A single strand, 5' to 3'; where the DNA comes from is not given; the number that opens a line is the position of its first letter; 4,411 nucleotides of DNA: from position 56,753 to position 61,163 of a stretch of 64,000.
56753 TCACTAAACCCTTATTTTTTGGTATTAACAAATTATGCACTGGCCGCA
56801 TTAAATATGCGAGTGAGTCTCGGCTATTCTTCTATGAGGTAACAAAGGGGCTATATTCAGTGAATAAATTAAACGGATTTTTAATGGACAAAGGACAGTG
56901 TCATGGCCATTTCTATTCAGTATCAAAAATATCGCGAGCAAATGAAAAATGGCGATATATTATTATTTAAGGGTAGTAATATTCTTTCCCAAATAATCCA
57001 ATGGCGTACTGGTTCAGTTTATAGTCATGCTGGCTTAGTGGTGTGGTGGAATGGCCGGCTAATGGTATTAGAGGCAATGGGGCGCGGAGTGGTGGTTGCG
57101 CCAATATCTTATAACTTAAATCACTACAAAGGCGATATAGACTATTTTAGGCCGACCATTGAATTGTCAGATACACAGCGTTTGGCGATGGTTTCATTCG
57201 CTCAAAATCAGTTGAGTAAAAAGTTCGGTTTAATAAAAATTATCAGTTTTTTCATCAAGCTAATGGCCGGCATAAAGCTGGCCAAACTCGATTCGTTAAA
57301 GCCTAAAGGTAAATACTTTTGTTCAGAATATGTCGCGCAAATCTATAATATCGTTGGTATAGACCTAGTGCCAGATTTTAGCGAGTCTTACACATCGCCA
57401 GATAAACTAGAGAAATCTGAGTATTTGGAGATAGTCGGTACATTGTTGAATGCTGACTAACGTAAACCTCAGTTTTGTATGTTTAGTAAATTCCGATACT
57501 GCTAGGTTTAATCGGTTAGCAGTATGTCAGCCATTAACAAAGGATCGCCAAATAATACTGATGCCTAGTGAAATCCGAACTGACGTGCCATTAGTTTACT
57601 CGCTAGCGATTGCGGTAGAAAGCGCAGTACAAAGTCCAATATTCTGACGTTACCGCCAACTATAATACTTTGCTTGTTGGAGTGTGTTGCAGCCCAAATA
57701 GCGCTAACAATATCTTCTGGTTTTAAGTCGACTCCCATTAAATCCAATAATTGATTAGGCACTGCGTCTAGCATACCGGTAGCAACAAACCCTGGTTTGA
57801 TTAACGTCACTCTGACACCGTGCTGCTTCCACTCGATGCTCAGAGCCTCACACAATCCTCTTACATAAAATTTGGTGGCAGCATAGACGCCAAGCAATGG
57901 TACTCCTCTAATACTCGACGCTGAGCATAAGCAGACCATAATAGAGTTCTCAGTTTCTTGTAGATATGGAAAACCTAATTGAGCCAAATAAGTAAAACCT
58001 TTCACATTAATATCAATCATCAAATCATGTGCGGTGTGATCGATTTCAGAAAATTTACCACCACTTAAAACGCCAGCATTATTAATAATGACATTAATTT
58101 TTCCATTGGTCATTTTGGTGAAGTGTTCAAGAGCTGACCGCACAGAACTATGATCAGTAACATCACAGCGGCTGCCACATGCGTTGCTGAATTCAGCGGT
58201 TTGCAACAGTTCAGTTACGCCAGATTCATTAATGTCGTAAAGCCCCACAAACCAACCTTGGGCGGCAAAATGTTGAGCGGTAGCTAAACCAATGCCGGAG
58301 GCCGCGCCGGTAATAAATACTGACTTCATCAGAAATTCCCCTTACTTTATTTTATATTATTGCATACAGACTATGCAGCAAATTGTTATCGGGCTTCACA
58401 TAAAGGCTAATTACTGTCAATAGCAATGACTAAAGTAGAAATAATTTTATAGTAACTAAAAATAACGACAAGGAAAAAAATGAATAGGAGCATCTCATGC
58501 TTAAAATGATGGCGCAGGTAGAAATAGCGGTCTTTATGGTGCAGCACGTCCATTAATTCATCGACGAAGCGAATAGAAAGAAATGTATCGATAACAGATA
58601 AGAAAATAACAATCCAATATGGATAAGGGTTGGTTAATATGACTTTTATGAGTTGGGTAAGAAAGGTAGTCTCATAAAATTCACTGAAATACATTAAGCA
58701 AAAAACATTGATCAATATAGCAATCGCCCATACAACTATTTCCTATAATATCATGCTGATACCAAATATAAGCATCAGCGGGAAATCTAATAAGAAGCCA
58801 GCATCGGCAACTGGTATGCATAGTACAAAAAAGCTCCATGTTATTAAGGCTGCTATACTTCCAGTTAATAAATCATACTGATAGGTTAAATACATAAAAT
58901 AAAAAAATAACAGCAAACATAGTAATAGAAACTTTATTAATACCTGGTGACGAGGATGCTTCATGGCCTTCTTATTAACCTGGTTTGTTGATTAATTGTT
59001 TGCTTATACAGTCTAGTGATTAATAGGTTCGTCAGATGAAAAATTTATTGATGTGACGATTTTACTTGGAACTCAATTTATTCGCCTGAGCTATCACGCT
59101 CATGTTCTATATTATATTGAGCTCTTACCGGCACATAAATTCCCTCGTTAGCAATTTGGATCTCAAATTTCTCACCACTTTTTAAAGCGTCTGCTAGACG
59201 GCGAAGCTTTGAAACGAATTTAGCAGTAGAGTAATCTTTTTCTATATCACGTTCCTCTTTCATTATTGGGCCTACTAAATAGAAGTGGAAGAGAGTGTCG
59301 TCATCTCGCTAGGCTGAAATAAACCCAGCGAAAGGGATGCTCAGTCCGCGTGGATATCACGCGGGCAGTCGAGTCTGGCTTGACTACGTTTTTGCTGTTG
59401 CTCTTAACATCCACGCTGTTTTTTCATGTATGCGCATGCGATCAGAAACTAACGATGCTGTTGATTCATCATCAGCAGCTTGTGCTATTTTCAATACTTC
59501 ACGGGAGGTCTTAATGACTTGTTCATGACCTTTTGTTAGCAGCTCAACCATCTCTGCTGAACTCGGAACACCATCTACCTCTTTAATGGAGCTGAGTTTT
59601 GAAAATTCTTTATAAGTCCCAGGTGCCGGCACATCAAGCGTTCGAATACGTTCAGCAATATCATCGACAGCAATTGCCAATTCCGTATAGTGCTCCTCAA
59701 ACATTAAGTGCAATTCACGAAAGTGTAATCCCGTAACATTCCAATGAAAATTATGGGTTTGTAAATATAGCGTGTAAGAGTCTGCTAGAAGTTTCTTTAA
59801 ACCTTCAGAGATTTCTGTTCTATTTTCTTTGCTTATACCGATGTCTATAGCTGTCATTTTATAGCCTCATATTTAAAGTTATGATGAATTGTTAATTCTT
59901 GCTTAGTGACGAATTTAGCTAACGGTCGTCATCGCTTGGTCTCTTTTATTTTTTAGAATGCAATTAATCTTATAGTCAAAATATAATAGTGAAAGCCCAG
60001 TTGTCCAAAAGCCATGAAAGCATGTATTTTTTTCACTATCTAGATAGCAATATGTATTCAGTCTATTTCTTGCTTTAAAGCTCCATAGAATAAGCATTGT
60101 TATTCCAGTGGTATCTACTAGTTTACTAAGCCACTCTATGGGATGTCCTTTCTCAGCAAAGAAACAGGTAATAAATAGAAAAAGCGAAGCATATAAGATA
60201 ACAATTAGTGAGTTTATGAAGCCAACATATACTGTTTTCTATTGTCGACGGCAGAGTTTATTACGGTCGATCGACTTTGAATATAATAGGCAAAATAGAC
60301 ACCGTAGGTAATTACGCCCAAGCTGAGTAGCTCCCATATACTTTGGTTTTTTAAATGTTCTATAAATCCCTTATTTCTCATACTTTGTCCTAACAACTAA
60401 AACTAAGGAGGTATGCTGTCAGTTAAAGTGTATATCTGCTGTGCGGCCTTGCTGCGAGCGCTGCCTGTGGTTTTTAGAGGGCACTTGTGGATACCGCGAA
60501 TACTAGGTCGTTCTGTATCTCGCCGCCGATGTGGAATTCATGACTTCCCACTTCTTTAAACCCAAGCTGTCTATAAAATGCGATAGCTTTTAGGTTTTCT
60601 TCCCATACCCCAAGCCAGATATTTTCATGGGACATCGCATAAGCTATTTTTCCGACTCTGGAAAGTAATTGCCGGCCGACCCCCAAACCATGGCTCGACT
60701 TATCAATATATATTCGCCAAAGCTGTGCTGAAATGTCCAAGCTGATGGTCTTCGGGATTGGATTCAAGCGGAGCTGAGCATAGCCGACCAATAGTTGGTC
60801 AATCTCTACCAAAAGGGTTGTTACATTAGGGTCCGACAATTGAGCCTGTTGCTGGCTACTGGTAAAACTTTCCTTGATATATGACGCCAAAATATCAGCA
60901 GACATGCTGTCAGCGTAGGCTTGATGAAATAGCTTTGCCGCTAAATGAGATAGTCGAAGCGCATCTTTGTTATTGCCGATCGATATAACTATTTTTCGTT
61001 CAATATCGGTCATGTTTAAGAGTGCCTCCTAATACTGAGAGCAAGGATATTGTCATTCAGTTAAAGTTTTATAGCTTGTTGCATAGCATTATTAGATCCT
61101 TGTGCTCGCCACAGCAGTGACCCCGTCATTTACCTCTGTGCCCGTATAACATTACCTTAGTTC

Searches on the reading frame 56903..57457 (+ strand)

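Call 47: search_protein_families(library=pfam, proteins=[window:56903-57457:+], max_evalue=0.001)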
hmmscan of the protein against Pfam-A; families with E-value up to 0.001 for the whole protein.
window:56903-57457:+ (185 aa): 1 family
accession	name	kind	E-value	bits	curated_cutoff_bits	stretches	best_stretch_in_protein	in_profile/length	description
PF05708.18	Peptidase_C92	-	2.5e-10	41.1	27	1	13-154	1-124/166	Permuted papain-like amidase enzyme, YaeF/YiiX, C92 family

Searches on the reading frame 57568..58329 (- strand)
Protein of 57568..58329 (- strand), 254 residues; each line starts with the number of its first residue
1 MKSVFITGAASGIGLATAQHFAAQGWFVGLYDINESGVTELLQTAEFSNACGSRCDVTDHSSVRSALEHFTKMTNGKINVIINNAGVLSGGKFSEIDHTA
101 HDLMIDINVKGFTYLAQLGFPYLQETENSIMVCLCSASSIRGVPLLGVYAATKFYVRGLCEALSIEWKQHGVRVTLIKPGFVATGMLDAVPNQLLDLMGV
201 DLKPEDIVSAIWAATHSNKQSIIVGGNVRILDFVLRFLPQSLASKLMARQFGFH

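Call 54: search_protein_families(library=pfam, proteins=[window:57568-58329:-], max_evalue=0.01)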
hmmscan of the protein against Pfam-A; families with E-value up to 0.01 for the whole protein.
window:57568-58329:- (254 aa): 5 families
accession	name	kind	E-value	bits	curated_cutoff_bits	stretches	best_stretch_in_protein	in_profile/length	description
PF00106.31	adh_short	-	5.1e-43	147.3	26.6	1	2-190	1-190/195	short chain dehydrogenase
PF13561.12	adh_short_C2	-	1.6e-36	126.5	27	1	8-196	1-192/236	Enoyl-(Acyl carrier protein) reductase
PF08659.16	KR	-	5.6e-13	49.6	22.6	1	4-180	3-176/180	KR domain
PF23441.1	SDR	-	4.2e-06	26.8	27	1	4-188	10-200/258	SDR-like rossmann domain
PF01370.27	Epimerase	-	0.0037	17.2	20.9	0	4-118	1-101/240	NAD dependent epimerase/dehydratase family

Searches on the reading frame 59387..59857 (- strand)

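Call 54: search_protein_families(library=pfam, proteins=[window:59387-59857:-], max_evalue=0.01)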
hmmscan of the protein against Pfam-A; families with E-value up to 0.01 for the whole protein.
window:59387-59857:- (157 aa): 1 family
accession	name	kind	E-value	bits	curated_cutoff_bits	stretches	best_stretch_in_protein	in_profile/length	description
PF00210.30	Ferritin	-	7.2e-28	97.7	24.5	1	18-154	2-135/142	Ferritin-like domain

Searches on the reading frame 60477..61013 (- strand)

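Call 54: search_protein_families(library=pfam, proteins=[window:60477-61013:-], max_evalue=0.01)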
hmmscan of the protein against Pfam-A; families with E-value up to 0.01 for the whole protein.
window:60477-61013:- (179 aa): 5 families
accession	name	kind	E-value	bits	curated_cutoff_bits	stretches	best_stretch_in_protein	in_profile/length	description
PF00583.31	Acetyltransf_1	-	5.1e-14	53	20.7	1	47-152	18-116/116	Acetyltransferase (GNAT) family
PF13508.13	Acetyltransf_7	-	3.5e-11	43.8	27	1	65-154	4-84/84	Acetyltransferase (GNAT) domain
PF13673.13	Acetyltransf_10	-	1.2e-09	38.7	23.6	1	42-158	10-113/128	Acetyltransferase (GNAT) domain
PF13420.13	Acetyltransf_4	-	4.9e-05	23.8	24.3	1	69-159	54-141/155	Acetyltransferase (GNAT) domain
PF08445.16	FR47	-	0.00084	19.7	22.1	1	93-155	20-80/86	FR47-like protein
